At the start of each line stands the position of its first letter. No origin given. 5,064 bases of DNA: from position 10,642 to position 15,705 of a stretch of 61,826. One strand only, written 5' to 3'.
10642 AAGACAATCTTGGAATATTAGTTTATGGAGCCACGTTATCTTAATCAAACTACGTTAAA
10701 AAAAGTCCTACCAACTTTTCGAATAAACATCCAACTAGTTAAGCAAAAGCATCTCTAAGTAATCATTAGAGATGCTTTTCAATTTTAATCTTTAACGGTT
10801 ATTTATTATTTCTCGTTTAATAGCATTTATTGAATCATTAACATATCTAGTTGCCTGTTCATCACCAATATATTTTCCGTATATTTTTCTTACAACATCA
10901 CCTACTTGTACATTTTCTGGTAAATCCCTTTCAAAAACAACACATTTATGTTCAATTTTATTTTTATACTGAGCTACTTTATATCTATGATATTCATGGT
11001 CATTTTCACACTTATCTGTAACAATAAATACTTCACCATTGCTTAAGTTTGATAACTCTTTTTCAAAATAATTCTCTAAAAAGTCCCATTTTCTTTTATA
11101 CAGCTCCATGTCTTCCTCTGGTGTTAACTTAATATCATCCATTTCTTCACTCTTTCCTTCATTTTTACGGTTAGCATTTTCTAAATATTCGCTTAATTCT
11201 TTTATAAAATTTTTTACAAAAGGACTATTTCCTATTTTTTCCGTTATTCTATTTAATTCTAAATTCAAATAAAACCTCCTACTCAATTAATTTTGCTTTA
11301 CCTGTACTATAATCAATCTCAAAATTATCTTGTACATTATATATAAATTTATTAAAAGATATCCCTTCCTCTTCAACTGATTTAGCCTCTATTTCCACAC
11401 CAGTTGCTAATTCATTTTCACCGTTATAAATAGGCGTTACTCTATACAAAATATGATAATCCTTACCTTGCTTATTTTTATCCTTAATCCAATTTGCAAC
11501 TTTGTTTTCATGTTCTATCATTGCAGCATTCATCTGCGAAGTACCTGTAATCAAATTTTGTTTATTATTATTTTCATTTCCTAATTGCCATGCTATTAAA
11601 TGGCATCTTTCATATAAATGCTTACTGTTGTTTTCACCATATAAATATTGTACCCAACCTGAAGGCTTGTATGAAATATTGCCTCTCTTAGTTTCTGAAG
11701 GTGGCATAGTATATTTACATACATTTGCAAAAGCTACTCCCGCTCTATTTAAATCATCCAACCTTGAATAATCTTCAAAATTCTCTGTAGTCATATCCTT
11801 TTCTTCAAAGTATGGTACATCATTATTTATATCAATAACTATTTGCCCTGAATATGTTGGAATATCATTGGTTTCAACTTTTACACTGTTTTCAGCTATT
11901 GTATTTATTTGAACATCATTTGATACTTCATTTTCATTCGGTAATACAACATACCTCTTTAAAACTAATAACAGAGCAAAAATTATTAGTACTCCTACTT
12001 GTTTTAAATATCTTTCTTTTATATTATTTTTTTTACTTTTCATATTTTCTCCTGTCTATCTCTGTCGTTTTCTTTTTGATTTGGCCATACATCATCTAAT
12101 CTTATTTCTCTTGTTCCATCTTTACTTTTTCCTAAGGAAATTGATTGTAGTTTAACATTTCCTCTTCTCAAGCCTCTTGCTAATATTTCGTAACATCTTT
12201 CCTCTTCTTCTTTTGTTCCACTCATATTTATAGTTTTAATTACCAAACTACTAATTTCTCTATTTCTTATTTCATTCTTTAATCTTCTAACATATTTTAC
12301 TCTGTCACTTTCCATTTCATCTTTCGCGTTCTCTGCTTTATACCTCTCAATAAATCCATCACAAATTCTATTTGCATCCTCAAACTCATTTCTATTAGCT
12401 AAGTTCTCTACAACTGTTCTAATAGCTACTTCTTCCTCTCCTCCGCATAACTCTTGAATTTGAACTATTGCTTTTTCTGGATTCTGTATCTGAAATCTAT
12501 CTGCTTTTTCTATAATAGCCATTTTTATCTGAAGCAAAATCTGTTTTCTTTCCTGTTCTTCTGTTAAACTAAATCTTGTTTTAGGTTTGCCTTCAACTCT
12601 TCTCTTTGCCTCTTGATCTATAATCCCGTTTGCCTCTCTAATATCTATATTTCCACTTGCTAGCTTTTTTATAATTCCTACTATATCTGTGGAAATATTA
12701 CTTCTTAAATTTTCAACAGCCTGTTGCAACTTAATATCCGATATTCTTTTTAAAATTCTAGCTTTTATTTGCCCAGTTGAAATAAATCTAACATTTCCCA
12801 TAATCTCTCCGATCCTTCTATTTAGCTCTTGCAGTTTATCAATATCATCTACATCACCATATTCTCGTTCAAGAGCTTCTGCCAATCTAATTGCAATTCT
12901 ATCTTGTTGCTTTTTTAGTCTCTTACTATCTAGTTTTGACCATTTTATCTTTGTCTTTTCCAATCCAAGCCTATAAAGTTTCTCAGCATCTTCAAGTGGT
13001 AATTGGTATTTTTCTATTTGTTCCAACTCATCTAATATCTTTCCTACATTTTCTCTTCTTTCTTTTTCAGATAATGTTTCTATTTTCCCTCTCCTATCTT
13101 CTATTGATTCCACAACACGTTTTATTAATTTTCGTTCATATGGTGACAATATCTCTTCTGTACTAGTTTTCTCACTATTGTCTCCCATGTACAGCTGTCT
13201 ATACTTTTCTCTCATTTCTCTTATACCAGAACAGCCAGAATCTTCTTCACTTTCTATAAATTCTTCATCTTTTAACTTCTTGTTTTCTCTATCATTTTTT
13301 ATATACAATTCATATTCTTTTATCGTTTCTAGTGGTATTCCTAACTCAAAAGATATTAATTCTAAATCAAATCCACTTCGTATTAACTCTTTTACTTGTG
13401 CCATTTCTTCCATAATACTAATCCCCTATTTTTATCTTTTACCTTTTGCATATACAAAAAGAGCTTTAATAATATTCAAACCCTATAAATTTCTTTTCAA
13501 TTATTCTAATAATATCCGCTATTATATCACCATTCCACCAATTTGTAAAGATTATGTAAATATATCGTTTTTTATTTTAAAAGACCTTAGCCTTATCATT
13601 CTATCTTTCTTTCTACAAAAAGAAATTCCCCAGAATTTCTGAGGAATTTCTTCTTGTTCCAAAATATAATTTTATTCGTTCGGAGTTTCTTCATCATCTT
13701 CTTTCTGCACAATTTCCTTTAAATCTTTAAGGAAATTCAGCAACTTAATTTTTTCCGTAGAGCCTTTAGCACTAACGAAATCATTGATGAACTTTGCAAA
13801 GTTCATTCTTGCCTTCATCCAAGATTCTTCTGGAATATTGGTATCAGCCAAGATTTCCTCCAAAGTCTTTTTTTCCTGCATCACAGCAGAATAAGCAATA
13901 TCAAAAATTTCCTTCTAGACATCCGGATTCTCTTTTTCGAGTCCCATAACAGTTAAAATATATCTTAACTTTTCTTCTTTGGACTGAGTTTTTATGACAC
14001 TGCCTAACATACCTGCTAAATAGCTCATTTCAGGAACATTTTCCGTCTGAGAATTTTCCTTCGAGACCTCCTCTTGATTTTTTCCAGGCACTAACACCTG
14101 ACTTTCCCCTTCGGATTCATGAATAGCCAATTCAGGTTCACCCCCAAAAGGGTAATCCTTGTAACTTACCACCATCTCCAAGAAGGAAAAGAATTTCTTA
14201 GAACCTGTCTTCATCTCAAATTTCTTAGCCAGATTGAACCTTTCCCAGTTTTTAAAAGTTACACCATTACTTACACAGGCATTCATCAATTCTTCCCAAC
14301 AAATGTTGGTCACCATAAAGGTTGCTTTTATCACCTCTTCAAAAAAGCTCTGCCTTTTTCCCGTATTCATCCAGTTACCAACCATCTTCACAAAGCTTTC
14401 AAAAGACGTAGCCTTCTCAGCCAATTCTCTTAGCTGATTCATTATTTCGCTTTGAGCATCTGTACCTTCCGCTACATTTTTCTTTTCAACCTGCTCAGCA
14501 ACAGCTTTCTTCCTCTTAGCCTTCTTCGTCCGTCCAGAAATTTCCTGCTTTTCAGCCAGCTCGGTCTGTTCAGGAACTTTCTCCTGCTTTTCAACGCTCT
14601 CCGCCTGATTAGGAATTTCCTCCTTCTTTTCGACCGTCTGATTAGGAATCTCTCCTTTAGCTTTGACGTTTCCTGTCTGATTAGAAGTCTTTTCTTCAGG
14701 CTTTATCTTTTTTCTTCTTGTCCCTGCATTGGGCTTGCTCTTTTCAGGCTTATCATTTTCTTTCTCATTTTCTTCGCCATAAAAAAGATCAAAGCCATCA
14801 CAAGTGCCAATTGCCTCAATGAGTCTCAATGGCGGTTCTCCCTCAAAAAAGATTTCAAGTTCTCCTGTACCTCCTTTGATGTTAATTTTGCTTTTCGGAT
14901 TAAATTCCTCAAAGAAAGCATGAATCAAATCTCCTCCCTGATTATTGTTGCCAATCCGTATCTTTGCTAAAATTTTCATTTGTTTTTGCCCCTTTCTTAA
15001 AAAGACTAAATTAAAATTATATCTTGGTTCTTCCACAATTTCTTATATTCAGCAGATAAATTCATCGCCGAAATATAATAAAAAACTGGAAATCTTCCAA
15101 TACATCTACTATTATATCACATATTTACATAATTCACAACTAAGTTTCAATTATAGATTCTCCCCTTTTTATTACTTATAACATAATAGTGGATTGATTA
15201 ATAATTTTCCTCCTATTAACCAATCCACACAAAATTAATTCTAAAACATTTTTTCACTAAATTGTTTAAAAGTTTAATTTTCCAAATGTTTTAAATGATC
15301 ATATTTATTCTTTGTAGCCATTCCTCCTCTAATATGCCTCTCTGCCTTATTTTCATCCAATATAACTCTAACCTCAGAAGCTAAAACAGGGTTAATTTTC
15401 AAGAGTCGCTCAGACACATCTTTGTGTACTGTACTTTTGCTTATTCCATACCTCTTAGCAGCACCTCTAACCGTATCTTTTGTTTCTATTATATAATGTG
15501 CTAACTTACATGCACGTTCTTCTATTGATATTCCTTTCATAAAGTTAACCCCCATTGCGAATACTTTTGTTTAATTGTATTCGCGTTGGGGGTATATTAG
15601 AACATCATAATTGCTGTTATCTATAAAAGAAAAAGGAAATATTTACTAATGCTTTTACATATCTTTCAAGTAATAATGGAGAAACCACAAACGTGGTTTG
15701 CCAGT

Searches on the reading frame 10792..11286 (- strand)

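Call 52: search_protein_families(library=pfam, proteins=[window:10792-11286:-], max_evalue=0.01)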
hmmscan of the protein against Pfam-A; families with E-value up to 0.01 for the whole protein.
window:10792-11286:- (164 aa): 1 family
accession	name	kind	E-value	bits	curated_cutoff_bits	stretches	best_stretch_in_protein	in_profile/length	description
PF00328.27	His_Phos_2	-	0.0033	17.3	23.6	1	20-163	131-276/354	Histidine phosphatase superfamily (branch 2)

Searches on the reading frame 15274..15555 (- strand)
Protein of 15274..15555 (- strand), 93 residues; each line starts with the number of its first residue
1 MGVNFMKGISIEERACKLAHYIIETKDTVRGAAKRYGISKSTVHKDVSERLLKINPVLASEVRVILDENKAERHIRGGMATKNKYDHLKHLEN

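Call 52: search_protein_families(library=pfam, proteins=[window:15274-15555:-], max_evalue=0.01)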
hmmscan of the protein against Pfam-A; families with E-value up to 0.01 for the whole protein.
window:15274-15555:- (93 aa): 3 families
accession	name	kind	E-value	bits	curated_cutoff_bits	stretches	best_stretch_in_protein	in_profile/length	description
PF12116.14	SpoIIID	-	2.1e-37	127.5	27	1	11-87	4-80/82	Stage III sporulation protein D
PF13384.12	HTH_23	-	0.00041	20.5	24.6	1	10-45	3-36/50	Homeodomain-like domain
PF05225.22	HTH_psq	-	0.0033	17.5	20.4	0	28-47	18-37/45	helix-turn-helix, Psq domain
